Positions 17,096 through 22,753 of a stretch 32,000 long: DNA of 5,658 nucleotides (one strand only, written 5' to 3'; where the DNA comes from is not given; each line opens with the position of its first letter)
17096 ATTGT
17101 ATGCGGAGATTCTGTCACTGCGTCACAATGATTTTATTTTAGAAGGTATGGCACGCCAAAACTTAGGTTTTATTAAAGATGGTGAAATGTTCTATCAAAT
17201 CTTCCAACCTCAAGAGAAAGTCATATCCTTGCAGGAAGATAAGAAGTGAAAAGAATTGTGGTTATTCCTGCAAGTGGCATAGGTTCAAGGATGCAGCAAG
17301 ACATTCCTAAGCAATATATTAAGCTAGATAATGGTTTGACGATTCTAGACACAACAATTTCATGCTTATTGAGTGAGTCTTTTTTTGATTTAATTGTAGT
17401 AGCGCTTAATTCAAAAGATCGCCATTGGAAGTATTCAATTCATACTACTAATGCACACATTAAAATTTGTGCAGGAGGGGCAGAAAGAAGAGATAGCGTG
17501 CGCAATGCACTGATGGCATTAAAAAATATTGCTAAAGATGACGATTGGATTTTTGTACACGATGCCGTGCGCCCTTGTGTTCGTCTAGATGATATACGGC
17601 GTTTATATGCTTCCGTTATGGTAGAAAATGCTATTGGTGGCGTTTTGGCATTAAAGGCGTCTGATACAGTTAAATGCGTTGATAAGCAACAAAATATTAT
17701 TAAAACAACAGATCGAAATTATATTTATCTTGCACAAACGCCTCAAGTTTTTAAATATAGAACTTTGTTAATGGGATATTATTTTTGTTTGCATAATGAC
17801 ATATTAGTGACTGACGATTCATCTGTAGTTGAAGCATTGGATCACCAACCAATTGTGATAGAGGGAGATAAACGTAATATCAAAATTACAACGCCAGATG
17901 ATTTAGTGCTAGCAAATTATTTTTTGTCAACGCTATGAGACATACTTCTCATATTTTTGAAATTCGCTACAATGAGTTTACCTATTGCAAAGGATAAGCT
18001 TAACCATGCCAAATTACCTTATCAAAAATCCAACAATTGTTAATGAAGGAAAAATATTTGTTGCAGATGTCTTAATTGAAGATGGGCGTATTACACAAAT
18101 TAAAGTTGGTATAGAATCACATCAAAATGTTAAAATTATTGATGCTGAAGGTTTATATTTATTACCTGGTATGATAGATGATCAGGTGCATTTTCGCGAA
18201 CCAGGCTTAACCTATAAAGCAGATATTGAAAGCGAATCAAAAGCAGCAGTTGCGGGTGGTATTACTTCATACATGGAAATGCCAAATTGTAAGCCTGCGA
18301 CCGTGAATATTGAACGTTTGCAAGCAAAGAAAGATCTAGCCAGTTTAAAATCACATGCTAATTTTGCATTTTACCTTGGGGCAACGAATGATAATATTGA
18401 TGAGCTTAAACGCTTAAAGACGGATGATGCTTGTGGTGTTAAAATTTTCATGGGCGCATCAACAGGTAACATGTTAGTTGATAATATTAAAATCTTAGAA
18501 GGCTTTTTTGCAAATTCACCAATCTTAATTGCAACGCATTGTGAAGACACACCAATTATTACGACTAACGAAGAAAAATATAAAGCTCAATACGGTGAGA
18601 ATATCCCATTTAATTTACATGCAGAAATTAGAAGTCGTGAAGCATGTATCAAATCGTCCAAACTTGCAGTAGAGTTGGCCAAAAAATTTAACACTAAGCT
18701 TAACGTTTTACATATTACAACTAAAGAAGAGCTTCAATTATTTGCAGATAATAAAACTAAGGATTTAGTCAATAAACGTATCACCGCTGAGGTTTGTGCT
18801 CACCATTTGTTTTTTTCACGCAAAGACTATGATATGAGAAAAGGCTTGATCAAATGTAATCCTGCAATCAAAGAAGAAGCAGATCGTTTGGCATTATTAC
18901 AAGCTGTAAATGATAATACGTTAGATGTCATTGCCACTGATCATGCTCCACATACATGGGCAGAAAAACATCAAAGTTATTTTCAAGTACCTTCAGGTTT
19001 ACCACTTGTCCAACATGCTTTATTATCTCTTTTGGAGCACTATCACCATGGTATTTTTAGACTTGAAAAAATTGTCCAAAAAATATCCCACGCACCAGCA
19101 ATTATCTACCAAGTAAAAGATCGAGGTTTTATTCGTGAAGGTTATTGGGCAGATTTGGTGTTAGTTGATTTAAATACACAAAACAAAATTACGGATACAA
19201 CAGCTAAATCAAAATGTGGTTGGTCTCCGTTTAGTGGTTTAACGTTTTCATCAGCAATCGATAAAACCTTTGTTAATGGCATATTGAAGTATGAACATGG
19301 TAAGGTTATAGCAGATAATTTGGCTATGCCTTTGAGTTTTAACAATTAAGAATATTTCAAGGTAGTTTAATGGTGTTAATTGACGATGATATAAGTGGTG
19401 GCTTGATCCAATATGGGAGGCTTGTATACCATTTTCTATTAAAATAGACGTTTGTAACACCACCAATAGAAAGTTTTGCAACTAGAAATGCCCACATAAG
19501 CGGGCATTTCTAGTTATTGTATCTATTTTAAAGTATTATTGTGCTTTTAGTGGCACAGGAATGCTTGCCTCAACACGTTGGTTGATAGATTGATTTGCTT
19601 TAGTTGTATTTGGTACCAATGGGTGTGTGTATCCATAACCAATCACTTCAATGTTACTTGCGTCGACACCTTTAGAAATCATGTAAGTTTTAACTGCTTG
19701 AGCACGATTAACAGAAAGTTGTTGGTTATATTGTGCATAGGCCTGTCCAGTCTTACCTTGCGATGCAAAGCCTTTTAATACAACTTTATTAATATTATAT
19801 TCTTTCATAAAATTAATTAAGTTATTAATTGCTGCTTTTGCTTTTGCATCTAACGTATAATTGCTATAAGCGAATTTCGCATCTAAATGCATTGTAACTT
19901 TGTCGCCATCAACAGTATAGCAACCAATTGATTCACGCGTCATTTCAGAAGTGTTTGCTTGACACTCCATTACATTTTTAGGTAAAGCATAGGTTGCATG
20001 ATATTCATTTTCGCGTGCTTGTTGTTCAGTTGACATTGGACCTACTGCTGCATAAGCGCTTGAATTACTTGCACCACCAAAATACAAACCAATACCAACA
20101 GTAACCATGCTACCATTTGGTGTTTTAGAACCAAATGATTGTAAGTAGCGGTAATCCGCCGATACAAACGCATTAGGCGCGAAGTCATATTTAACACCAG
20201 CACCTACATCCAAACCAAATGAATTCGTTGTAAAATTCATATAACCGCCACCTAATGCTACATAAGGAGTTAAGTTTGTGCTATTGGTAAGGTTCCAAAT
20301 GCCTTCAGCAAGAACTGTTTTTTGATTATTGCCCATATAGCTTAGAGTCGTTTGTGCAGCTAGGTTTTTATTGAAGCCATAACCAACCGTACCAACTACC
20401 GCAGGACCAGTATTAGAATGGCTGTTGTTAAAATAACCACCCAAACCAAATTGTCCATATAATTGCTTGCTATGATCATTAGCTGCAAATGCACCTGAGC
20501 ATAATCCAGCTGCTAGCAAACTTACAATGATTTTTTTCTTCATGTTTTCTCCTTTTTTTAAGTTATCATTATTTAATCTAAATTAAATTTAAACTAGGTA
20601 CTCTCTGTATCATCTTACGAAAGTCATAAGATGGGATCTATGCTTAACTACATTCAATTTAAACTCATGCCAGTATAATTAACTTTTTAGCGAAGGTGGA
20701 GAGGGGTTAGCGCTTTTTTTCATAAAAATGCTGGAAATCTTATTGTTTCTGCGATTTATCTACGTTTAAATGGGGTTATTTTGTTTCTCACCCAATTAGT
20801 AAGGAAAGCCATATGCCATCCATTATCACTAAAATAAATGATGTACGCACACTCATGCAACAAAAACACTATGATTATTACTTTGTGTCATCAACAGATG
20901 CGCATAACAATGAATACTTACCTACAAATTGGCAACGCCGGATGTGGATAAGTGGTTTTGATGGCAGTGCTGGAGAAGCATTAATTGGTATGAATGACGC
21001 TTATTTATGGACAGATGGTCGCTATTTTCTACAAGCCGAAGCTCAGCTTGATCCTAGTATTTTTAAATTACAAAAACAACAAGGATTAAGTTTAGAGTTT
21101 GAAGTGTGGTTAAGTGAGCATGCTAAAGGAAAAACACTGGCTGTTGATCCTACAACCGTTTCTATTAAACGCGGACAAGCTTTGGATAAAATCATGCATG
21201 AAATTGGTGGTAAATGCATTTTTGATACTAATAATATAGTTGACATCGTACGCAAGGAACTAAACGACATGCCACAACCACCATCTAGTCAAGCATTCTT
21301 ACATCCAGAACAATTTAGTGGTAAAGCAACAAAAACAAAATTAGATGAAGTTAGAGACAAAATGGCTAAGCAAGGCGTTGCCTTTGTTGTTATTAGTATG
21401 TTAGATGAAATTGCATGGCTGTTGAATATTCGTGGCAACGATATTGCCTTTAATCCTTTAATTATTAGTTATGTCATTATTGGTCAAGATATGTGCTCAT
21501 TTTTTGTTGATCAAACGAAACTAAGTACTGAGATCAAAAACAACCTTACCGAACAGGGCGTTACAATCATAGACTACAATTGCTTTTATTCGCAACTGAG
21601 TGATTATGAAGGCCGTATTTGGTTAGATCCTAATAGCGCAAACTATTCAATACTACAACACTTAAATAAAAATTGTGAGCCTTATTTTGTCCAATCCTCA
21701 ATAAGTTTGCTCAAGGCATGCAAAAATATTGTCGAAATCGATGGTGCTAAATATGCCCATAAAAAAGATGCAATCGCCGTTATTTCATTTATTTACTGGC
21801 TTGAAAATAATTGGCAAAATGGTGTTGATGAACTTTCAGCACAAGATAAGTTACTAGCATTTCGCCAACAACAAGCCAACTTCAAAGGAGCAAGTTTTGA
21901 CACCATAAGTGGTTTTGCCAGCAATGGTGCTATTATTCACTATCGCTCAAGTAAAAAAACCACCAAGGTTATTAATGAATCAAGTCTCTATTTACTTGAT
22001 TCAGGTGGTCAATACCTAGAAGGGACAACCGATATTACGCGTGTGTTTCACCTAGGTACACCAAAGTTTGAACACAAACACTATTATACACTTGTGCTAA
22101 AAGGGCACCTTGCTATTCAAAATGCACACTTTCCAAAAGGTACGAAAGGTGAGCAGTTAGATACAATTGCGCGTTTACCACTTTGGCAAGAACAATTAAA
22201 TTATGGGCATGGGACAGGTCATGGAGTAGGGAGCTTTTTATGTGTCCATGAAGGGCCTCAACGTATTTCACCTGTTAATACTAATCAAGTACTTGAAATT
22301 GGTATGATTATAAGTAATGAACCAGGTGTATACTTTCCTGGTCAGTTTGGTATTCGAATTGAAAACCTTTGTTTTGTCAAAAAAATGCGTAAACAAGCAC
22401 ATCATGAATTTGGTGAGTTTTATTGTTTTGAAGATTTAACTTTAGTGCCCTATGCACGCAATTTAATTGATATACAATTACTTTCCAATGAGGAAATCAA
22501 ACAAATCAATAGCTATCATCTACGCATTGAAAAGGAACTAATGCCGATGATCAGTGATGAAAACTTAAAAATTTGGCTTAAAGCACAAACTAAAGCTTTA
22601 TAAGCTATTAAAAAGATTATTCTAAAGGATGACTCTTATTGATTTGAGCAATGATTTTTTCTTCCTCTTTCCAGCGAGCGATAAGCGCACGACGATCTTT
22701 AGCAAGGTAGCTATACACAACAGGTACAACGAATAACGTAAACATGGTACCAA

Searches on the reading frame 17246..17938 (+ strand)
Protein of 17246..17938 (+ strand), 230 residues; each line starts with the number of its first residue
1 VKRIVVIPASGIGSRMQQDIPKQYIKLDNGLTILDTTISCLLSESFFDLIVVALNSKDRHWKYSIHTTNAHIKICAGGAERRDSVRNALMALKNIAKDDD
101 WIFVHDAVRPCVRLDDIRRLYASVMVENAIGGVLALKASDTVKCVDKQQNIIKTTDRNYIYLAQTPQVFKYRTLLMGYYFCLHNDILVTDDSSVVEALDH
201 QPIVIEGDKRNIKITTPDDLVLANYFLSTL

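Call 22: search_protein_families(library=pfam, proteins=[window:17246-17938:+], max_evalue=0.0001)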
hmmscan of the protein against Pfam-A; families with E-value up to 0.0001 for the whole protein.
window:17246-17938:+ (230 aa): 2 families
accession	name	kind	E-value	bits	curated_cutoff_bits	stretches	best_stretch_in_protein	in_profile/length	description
PF01128.25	IspD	-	5e-57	193.6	27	1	4-228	2-220/221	2-C-methyl-D-erythritol 4-phosphate cytidylyltransferase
PF12804.13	NTP_transf_3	-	7.8e-05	23.3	27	0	5-124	1-111/160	MobA-like NTP transferase domain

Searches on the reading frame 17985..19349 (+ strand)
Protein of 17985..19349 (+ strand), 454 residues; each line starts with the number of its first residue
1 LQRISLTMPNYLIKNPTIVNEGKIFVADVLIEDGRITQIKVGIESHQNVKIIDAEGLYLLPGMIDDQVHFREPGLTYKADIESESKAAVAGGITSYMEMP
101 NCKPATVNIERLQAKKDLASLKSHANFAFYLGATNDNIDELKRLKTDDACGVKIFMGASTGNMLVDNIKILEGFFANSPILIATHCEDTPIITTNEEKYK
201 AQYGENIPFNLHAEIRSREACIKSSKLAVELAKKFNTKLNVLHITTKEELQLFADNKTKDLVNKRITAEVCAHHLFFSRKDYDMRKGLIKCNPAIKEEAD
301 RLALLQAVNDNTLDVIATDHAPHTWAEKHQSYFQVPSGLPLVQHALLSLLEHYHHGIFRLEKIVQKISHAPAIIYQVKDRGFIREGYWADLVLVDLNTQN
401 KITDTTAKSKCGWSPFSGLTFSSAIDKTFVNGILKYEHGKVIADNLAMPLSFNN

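Call 22: search_protein_families(library=pfam, proteins=[window:17985-19349:+], max_evalue=0.0001)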
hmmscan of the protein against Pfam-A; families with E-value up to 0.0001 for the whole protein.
window:17985-19349:+ (454 aa): 2 families
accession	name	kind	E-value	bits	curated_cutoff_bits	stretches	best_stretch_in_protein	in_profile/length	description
PF01979.26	Amidohydro_1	-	2.9e-17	63.4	25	1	58-432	1-342/345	Amidohydrolase family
PF07969.17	Amidohydro_3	-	2.1e-07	31.2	29.7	0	359-397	408-447/472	Amidohydrolase family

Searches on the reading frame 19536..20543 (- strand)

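Call 22: search_protein_families(library=pfam, proteins=[window:19536-20543:-], max_evalue=0.0001)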
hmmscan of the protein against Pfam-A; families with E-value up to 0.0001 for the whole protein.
window:19536-20543:- (335 aa): 2 families
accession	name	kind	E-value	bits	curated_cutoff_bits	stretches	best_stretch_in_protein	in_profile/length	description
PF00691.25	OmpA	-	9.3e-18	64.8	27.2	1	224-321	2-97/98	OmpA family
PF13505.12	OMP_b-brl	-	1e-11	45.8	28.7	1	8-155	3-175/175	Outer membrane protein beta-barrel domain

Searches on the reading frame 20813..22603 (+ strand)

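Call 22: search_protein_families(library=pfam, proteins=[window:20813-22603:+], max_evalue=0.0001)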
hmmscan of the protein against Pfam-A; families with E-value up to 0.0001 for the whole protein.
window:20813-22603:+ (596 aa): 4 families
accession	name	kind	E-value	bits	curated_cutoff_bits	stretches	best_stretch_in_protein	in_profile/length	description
PF16189.11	Creatinase_N_2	-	7.5e-51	172.8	29.7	1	152-308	1-161/161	Creatinase/Prolidase N-terminal domain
PF00557.29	Peptidase_M24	-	2.9e-46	158.3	23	1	313-523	4-207/208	Metallopeptidase family M24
PF16188.10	Peptidase_M24_C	-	6.6e-20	71.3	28.9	1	535-596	1-63/63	C-terminal region of peptidase_M24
PF01321.24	Creatinase_N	-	9.4e-15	55.7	22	1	8-147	2-126/128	Creatinase/Prolidase N-terminal domain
